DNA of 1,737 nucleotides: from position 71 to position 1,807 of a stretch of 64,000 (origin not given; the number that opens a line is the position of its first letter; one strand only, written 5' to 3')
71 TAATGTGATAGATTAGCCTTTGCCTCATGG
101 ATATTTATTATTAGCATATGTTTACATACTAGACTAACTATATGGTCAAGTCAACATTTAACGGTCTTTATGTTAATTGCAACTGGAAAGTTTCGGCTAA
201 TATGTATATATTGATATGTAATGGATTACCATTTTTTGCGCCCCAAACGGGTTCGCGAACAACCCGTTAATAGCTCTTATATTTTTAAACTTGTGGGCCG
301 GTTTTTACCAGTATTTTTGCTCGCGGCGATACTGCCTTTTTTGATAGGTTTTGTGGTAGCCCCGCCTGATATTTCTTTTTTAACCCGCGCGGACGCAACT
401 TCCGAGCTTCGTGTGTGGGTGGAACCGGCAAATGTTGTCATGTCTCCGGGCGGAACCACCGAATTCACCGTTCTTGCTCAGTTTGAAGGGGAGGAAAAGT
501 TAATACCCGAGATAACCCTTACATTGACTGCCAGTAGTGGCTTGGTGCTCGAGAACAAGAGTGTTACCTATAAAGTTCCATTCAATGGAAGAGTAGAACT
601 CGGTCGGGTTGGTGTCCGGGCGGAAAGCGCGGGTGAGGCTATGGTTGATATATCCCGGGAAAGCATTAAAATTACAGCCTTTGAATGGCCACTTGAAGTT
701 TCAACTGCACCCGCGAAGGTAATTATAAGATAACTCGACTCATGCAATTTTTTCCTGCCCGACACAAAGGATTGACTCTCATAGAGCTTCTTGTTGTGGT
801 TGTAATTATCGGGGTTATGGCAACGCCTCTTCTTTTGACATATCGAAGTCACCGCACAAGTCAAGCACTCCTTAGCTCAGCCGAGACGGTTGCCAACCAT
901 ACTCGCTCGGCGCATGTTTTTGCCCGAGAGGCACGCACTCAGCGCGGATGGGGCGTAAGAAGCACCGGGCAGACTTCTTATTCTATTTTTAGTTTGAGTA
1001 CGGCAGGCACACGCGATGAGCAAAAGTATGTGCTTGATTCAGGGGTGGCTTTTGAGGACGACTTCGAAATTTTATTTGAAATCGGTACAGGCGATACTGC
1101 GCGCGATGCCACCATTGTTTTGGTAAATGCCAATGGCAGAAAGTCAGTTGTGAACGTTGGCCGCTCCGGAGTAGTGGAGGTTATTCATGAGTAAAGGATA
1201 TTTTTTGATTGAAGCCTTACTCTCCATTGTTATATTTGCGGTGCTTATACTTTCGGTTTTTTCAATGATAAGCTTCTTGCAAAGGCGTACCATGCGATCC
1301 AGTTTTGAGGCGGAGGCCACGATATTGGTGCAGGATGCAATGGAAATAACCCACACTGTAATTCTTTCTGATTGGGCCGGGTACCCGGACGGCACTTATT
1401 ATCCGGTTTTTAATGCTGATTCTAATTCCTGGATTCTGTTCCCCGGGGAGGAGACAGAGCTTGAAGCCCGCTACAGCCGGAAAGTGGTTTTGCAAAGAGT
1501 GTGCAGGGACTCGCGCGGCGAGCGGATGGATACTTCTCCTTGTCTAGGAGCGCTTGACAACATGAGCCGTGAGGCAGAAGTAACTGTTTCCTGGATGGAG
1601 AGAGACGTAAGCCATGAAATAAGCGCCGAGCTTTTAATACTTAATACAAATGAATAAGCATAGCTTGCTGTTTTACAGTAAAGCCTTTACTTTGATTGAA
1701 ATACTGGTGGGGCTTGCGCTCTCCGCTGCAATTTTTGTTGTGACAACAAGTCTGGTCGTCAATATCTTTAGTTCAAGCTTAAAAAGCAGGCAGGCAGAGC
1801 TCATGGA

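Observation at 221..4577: Pseudopilin operon ending in putative adhesins: PA14-pilin, TadG-like vWA protein and CAP-domain protein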

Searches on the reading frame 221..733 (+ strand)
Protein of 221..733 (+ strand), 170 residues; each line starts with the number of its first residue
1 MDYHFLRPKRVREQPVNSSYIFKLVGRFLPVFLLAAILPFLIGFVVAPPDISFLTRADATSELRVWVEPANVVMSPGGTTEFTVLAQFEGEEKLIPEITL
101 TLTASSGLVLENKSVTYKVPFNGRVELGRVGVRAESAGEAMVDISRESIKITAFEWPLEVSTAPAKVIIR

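Call 3: search_protein_families(library=pfam, proteins=[window:221-733:+], max_evalue=1)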
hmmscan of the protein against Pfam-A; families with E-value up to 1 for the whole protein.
window:221-733:+ (170 aa): 0 families

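Call 4: search_protein_families(library=ncbifam, proteins=[window:221-733:+], max_evalue=1)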
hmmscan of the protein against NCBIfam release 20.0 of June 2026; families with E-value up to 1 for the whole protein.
window:221-733:+ (170 aa): 0 families

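Call 32: find_homologous_proteins(query=window:221-733:+, max_evalue=0.001)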
Query window:221-733:+ (170 aa): 13 proteins with E <= 0.001 among 222 candidates.
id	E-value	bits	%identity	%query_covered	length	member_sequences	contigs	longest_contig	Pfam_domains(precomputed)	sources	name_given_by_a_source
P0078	1.5e-103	362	100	100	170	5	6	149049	-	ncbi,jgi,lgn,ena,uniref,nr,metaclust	ncbi:hypothetical protein A2803_02815 [Candidatus Woesebacteria bacterium RIFCSPHIGHO2_01_FULL_44_21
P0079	2.4e-64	234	65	100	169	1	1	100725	-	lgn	-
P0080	1.2e-61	225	60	100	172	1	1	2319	-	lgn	-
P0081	3.1e-58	214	58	100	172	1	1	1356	-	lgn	-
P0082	7.8e-58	213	58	100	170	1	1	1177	-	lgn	-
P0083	5.5e-56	207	56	100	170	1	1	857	-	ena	-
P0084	9.2e-56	206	56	100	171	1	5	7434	-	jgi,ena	jgi:hypothetical protein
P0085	8.3e-52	193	55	97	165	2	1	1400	-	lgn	-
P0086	4.6e-49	184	54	100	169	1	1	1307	-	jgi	jgi:hypothetical protein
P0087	1.2e-48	183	52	100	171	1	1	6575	-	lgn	-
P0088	1.5e-46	176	51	100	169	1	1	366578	-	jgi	-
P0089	1.0e-43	167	46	100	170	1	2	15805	-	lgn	-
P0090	3.2e-17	81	32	100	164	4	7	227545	-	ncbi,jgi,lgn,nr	ncbi:hypothetical protein KBA63_04520 [Candidatus Woesebacteria bacterium]|jgi:hypothetical protein|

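Call 38: predict_structure(alignment_id=A2)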
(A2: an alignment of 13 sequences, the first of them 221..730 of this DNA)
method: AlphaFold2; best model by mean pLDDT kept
length: 170 residues; sequences in the alignment: 13
mean_pLDDT: 83.4   pTM: 0.61
mean pLDDT of the five models: 83.4, 83.2, 82.1, 80.9, 80.6
residues with pLDDT >= 90: 96; 70-90: 35; 50-70: 28; < 50: 11
segments of 3 or more residues with pLDDT < 50: 2-4
pLDDT, mean of each block of 10 residues (from residue 1): 48 53 71 84 68 56 95 96 95 91 95 95 96 96 95 88 96
secondary structure, 60 per line:
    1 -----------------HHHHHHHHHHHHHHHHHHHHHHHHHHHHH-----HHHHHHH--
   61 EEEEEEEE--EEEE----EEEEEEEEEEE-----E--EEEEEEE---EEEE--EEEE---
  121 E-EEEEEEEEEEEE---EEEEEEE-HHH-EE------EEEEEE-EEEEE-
elements in order: H18-46 H52-58 E61-68 E71-74 E79-89 E98-104 E108-111 E114-117 E123-134 E138-144 E158-163 E165-169

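Call 43: fold_search(model_id=the predicted structure, library=pdb)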
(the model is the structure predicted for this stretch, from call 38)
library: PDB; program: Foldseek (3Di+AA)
matches with E <= 10: 1998; with E <= 0.001: 68
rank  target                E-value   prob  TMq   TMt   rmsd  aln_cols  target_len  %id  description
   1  6kgf_A                1.3e-07  1.00  0.46  0.54   6.7       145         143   10  Crystal structure of CaDoc0917(R16D)-CaCohA2 complex at pH 8.2 (released 2020-07-08)
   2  6kgf_C                2.1e-07  1.00  0.47  0.53   6.2       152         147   11  Crystal structure of CaDoc0917(R16D)-CaCohA2 complex at pH 8.2 (released 2020-07-08)
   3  6kgd_A                2.8e-07  1.00  0.47  0.54   6.3       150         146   11  Crystal structure of CaDoc0917(R49D)-CaCohA2 complex at pH 8.0 (released 2020-07-08)
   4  6kgc_A                5.9e-07  1.00  0.46  0.53   6.6       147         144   12  Crystal structure of CaDoc0917(R49D)-CaCohA2 complex at pH 5.4 (released 2020-07-08)
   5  6kge_A                9.4e-07  1.00  0.44  0.52   6.8       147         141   12  Crystal structure of CaDoc0917(R16D)-CaCohA2 complex at pH 5.5 (released 2020-07-08)
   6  5n5p_C                2.2e-06  1.00  0.45  0.54   3.7       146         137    8  Crystal structure of Ruminococcus flavefaciens' type III complex containing the fifth cohesin from scaffoldin B and th (released 2018-02-28)
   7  2xdh                  4.2e-06  1.00  0.45  0.54   4.2       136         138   14  Non-cellulosomal cohesin from the hyperthermophilic archaeon Archaeoglobus fulgidus (released 2010-05-26)
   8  4ums                  7.0e-06  1.00  0.45  0.49   4.2       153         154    8  The crystal structure of the seventh ScaB type I cohesin from Pseudobacteroides cellulosolvens (released 2015-05-06)
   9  6kg8_MODEL_1_A        8.8e-06  1.00  0.43  0.46   6.5       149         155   11  Solution structure of CaCohA2 from Clostridium acetobutylicum (released 2020-07-08)
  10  4dh2_C                1.2e-05  1.00  0.44  0.48   4.7       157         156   13  Crystal structure of Coh-OlpC(Cthe_0452)-Doc435(Cthe_0435) complex: A novel type I Cohesin-Dockerin complex from Clost (released 2012-11-28)
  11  5m2o_A                1.4e-05  1.00  0.46  0.55   4.0       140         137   12  R. flavefaciens' third ScaB cohesin in complex with a group 1 dockerin (released 2017-07-05)
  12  5lxv_C                1.6e-05  1.00  0.53  0.52   3.3       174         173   11  Crystal structure of Ruminococcus flavefaciens scaffoldin C cohesin in complex with a dockerin from an uncharacterized (released 2016-10-19)
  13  4dh2_A                1.6e-05  1.00  0.46  0.49   4.0       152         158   14  Crystal structure of Coh-OlpC(Cthe_0452)-Doc435(Cthe_0435) complex: A novel type I Cohesin-Dockerin complex from Clost (released 2012-11-28)
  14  5m2s_A                1.7e-05  1.00  0.50  0.59   3.7       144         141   10  R. flavefaciens' third ScaB cohesin in complex with a group 1 dockerin (released 2017-07-05)
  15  5aoz                  1.7e-05  1.00  0.47  0.55   4.4       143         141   12  High resolution SeMet structure of the third cohesin from Ruminococcus flavefaciens scaffoldin protein, ScaB (released 2016-09-28)
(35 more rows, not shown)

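Call 58: search_protein_representatives(alignment_id=A2)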
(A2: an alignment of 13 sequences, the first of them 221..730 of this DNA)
Query: 13 sequences, 170 profile positions. Proteins with E-value up to 0.001 (for the whole library): 157; up to 1e-10: 150; up to 1e-30: 43. The best 150 are listed.
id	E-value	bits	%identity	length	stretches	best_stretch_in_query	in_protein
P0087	2.0e-72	258.5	-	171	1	1-170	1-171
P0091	3.4e-53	195.9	-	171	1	1-170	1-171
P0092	1.1e-50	187.7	-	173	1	1-170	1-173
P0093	1.7e-50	187.1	-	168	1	1-169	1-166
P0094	6.0e-50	185.3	-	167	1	1-170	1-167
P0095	1.8e-46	174.0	-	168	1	2-170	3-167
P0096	2.8e-46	173.4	-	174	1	1-170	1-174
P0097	3.5e-45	169.8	-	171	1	1-170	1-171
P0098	3.6e-45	169.8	-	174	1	2-170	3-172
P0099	7.6e-45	168.7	-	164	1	1-170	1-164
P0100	1.1e-44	168.2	-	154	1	20-170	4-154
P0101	2.2e-44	167.2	-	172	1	1-169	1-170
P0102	7.1e-43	162.3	-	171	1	1-170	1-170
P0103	6.4e-41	155.9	-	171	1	1-170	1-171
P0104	6.8e-41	155.8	-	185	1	1-170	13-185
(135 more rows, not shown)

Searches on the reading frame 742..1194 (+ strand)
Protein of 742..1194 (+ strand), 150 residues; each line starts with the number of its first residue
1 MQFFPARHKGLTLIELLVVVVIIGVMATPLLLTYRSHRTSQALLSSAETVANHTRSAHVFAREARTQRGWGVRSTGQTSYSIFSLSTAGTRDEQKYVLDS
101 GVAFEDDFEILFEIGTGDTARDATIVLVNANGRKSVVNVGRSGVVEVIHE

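Call 3: search_protein_families(library=pfam, proteins=[window:742-1194:+], max_evalue=1)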
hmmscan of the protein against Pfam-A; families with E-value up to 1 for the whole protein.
window:742-1194:+ (150 aa): 2 families
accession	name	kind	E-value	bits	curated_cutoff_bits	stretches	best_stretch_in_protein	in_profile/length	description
PF07963.17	N_methyl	-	8.6e-08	31.9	21.2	1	7-30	3-26/27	Prokaryotic N-terminal methylation motif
PF11694.13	DUF3290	-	0.023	15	31.3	1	7-82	45-121/144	Protein of unknown function (DUF3290)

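Call 4: search_protein_families(library=ncbifam, proteins=[window:742-1194:+], max_evalue=1)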
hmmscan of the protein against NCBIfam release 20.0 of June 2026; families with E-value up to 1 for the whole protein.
window:742-1194:+ (150 aa): 12 families
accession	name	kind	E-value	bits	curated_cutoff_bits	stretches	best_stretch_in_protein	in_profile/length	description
TIGR01708.2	typeII_sec_gspH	equivalog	3e-10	40.3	80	1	8-75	1-68/169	type II secretion system minor pseudopilin GspH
NF007800.0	PRK10506.1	equivalog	8.1e-07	29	158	1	7-137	7-142/163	prepilin peptidase-dependent protein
TIGR02532.1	IV_pilin_GFxxxE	domain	1.4e-06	27.8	16.3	1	9-28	2-21/24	prepilin-type N-terminal cleavage/methylation domain-containing protein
TIGR02596.1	TIGR02596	subfamily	1.2e-05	25.4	70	1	12-63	2-53/196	Verru_Chthon cassette protein D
NF041775.1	typeIV_PilA_Myxo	equivalog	0.00028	20.9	400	1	4-28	6-30/214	type IV pilin protein PilA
TIGR01710.1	typeII_sec_gspG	equivalog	0.00067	19.7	88.85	1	9-30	1-22/134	type II secretion system major pseudopilin GspG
NF007862.0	PRK10574.1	equivalog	0.0025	18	138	1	7-49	3-45/145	prepilin peptidase-dependent pilin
NF040999.1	pilin_ComGC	equivalog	0.0036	17.5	75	1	9-26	2-19/84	competence type IV pilus major pilin ComGC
NF038304.1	EPS_HpsC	equivalog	0.011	15.3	200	1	7-31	19-43/318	hormogonium polysaccharide secretion pseudopilin HpsC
NF041013.1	T4P_ComGE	equivalog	0.02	15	49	1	9-45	4-40/83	competence type IV pilus minor pilin ComGE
TIGR02523.1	type_IV_pilV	equivalog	0.4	11.2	52.2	1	9-44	2-39/139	type IV pilus modification protein PilV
NF040982.1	ComGD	equivalog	0.68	10.3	70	1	9-34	2-26/139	competence type IV pilus minor pilin ComGD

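Call 7: find_encoding_contigs(protein=window:742-1194:+, flank=10000, max_places=6)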
Protein window:742-1194:+ (150 aa): 23 contigs read that carry it; 6 places shown.
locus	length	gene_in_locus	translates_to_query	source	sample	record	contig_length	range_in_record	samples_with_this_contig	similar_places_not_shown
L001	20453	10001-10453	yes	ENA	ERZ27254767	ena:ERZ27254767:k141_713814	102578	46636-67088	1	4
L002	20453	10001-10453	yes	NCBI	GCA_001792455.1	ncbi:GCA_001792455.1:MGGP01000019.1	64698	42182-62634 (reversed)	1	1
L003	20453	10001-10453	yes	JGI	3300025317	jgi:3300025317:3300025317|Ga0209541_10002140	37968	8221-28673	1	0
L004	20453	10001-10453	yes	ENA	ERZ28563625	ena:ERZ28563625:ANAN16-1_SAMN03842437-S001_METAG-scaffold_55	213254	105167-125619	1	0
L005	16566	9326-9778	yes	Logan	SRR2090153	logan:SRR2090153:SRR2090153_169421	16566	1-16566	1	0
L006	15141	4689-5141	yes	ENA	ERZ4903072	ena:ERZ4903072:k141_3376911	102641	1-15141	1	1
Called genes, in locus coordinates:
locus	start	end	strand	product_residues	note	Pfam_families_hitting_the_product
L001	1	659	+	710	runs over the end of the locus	PF13529:Peptidase_C39_2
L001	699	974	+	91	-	-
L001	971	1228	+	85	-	PF15738:YafQ_toxin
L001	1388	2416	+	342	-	PF14512:TM1586_NiRdase (faint), PF00881:Nitroreductase (faint)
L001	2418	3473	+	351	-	PF02812:ELFV_dehydrog_N, PF00208:ELFV_dehydrog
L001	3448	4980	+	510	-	-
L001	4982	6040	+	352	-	PF00899:ThiF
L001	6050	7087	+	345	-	PF08100:Dimerisation, PF00891:Methyltransf_2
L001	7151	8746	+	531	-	PF00512:HisKA, PF13581:HATPase_c_2 (faint), PF02518:HATPase_c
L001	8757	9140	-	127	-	PF01850:PIN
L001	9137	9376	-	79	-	PF02604:PhdYeFM_antitox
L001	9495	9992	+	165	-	-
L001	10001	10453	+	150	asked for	PF07963:N_methyl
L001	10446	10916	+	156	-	-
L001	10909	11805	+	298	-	PF07691:PA14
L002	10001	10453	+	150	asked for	PF07963:N_methyl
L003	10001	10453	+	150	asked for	PF07963:N_methyl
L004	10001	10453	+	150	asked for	PF07963:N_methyl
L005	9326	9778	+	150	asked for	PF07963:N_methyl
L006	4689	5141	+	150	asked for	PF07963:N_methyl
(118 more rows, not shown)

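Call 40: search_solved_structures(query=A3, max_evalue=1)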
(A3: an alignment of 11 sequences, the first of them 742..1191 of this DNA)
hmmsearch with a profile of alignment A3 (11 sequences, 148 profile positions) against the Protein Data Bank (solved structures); distinct sequences matched with E-value up to 1: 23.
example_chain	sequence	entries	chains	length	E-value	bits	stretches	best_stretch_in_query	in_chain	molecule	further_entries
9laa_A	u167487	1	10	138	5.3e-07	32.5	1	3-56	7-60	Type IV pilin protein PilA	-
9egp_A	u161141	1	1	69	7.5e-07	32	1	3-51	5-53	Geopilin domain 1 protein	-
7tgg_A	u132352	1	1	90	4.8e-06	29.4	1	4-51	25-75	Geopilin domain 1 protein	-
8pfb_G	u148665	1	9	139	0.00012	24.8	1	9-54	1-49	Type IV pilin PilE1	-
2m7g_A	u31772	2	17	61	0.00023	23.9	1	9-52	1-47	Geopilin domain 1 protein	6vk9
9lab_B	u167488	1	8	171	0.00027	23.7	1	1-53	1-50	MSHA major pilin subunit MshA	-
6xxd_A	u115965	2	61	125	0.0015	21.3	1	9-62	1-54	PilA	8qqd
8qqj_J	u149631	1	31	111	0.0017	21.1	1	9-57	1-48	Type IV narrow pilus major component PilA5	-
8tj2_C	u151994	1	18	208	0.0025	20.6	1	9-51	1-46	Type IV major pilin protein PilA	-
1oqw_A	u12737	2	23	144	0.0026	20.5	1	9-51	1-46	Fimbrial protein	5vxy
6xxe_A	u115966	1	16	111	0.003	20.3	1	9-56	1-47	Uncharacterized protein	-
8tob_GA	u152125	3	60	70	0.0051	19.6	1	10-42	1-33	Fimbrial protein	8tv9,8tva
5kua_A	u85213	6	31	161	0.0053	19.5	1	9-42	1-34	pilin | Neisseria meningitidis PilE variant SB-GATDH | Neisseria meningitidis PilE, SB-DATDH variant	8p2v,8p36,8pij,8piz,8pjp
2hi2_A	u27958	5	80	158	0.0065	19.2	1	9-42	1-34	Fimbrial protein | PilA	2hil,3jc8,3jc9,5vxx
1ay2_A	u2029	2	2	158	0.0065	19.2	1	9-42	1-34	TYPE 4 PILIN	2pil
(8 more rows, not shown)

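Call 62: search_protein_families(library=ncbifam, alignment_id=A3, max_evalue=0.01)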
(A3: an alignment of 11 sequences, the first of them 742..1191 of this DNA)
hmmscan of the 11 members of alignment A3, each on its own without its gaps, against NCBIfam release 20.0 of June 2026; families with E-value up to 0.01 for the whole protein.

A. member 1, window:742-1191:+ (150 aa): 8 families
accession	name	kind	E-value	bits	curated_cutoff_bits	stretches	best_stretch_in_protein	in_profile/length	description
TIGR01708.2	typeII_sec_gspH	equivalog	3e-10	40.3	80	1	8-75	1-68/169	type II secretion system minor pseudopilin GspH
NF007800.0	PRK10506.1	equivalog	8.1e-07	29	158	1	7-137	7-142/163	prepilin peptidase-dependent protein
TIGR02532.1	IV_pilin_GFxxxE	domain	1.4e-06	27.8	16.3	1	9-28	2-21/24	prepilin-type N-terminal cleavage/methylation domain-containing protein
TIGR02596.1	TIGR02596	subfamily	1.2e-05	25.4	70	1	12-63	2-53/196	Verru_Chthon cassette protein D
NF041775.1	typeIV_PilA_Myxo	equivalog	0.00028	20.9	400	1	4-28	6-30/214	type IV pilin protein PilA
TIGR01710.1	typeII_sec_gspG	equivalog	0.00067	19.7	88.85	1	9-30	1-22/134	type II secretion system major pseudopilin GspG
NF007862.0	PRK10574.1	equivalog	0.0025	18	138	1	7-49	3-45/145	prepilin peptidase-dependent pilin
NF040999.1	pilin_ComGC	equivalog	0.0036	17.5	75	1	9-26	2-19/84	competence type IV pilus major pilin ComGC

B. families by the number of members that match (of 11 scanned): 14 families
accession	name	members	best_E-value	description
TIGR01708.2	typeII_sec_gspH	9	3.7e-11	type II secretion system minor pseudopilin GspH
NF040982.1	ComGD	8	6.1e-09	competence type IV pilus minor pilin ComGD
NF007800.0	PRK10506.1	8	8.1e-07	prepilin peptidase-dependent protein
TIGR02532.1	IV_pilin_GFxxxE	7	1.4e-06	prepilin-type N-terminal cleavage/methylation domain-containing protein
TIGR02596.1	TIGR02596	7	5.6e-06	Verru_Chthon cassette protein D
TIGR01710.1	typeII_sec_gspG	5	3.6e-05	type II secretion system major pseudopilin GspG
NF040999.1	pilin_ComGC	4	1.7e-05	competence type IV pilus major pilin ComGC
NF041013.1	T4P_ComGE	4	2.1e-05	competence type IV pilus minor pilin ComGE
NF041775.1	typeIV_PilA_Myxo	3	0.00028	type IV pilin protein PilA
NF047827.1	T3SSXpsH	2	0.00084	type II secretion system protein XpsH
NF041002.1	pilin_ComGF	2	0.0012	competence type IV pilus minor pilin ComGF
NF007862.0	PRK10574.1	2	0.0025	prepilin peptidase-dependent pilin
NF008685.0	PRK11702.1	1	0.0023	hypothetical protein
TIGR01707.1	gspI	1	0.0089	type II secretion system minor pseudopilin GspI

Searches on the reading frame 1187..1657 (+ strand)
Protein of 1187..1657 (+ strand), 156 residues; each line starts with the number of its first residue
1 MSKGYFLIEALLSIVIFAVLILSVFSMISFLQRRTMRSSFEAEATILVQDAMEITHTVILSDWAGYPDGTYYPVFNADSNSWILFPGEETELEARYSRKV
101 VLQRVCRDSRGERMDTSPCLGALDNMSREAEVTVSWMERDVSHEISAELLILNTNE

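Call 3: search_protein_families(library=pfam, proteins=[window:1187-1657:+], max_evalue=1)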
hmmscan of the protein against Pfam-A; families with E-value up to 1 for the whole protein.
window:1187-1657:+ (156 aa): 3 families
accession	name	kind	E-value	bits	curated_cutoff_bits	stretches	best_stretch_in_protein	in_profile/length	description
PF07963.17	N_methyl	-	0.027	14.5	21.2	1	7-25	9-27/27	Prokaryotic N-terminal methylation motif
PF23044.1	SH3-C_UBE2O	-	0.047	14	21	1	107-152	14-59/68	UBE2O, ubiquitin binding SH3-C domain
PF08630.15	Dfp1_Him1_M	-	0.21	12.1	25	1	40-80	31-73/80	Dfp1/Him1, central region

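Call 4: search_protein_families(library=ncbifam, proteins=[window:1187-1657:+], max_evalue=1)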
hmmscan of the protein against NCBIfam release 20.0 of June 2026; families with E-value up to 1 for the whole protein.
window:1187-1657:+ (156 aa): 7 families
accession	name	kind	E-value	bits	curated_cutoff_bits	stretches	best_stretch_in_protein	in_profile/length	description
NF041013.1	T4P_ComGE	equivalog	5.7e-06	26.3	49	1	3-53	4-54/83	competence type IV pilus minor pilin ComGE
TIGR02523.1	type_IV_pilV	equivalog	0.0011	19.4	52.2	1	4-54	3-53/139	type IV pilus modification protein PilV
NF033853.2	KPN_two_small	subfamily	0.0039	16.8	33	1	14-40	7-34/37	small membrane protein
NF041002.1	pilin_ComGF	equivalog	0.0068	16.6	80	1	3-35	2-34/139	competence type IV pilus minor pilin ComGF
TIGR02599.1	TIGR02599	subfamily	0.04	13.1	256.5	1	4-53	1-50/361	Verru_Chthon cassette protein C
TIGR01711.1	gspJ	equivalog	0.059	13.2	64.85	1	4-35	2-33/192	type II secretion system minor pseudopilin GspJ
NF007848.0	PRK10557.1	equivalog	0.11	11.8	120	1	2-43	10-51/192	prepilin peptidase-dependent protein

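Call 41: search_solved_structures(query=A4, max_evalue=1)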
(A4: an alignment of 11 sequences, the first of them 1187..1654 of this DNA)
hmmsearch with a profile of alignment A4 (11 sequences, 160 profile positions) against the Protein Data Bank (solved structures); distinct sequences matched with E-value up to 1: 5.
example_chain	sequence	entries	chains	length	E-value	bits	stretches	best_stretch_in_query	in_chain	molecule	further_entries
9egp_A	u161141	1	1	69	0.12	15.5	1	2-40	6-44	Geopilin domain 1 protein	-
7tgg_A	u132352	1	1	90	0.15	15.3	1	2-48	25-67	Geopilin domain 1 protein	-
9lab_B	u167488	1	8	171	0.45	13.7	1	1-32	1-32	MSHA major pilin subunit MshA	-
8gyr_A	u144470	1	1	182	0.45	13.7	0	101-144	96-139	Leptospira Immunoglobulin-like protein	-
8gyr_B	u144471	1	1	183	0.45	13.7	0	101-144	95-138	LigA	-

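Call 63: search_protein_families(library=ncbifam, alignment_id=A4, max_evalue=0.01)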
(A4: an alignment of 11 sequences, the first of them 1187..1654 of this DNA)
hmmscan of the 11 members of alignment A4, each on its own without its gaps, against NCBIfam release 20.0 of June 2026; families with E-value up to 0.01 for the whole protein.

A. member 1, window:1187-1654:+ (156 aa): 4 families
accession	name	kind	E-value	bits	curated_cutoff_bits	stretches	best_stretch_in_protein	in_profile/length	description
NF041013.1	T4P_ComGE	equivalog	5.7e-06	26.3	49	1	3-53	4-54/83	competence type IV pilus minor pilin ComGE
TIGR02523.1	type_IV_pilV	equivalog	0.0011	19.4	52.2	1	4-54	3-53/139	type IV pilus modification protein PilV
NF033853.2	KPN_two_small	subfamily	0.0039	16.8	33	1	14-40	7-34/37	small membrane protein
NF041002.1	pilin_ComGF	equivalog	0.0068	16.6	80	0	3-35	2-34/139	competence type IV pilus minor pilin ComGF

B. families by the number of members that match (of 11 scanned): 9 families
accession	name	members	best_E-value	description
NF041013.1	T4P_ComGE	11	2e-09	competence type IV pilus minor pilin ComGE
NF041002.1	pilin_ComGF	6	5.8e-05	competence type IV pilus minor pilin ComGF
TIGR02523.1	type_IV_pilV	3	0.00011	type IV pilus modification protein PilV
NF040982.1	ComGD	3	0.0014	competence type IV pilus minor pilin ComGD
TIGR01707.1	gspI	2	0.00038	type II secretion system minor pseudopilin GspI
NF007848.0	PRK10557.1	2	0.0015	prepilin peptidase-dependent protein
TIGR02532.1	IV_pilin_GFxxxE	1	8.9e-05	prepilin-type N-terminal cleavage/methylation domain-containing protein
NF033853.2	KPN_two_small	1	0.0039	small membrane protein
TIGR01710.1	typeII_sec_gspG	1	0.0051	type II secretion system major pseudopilin GspG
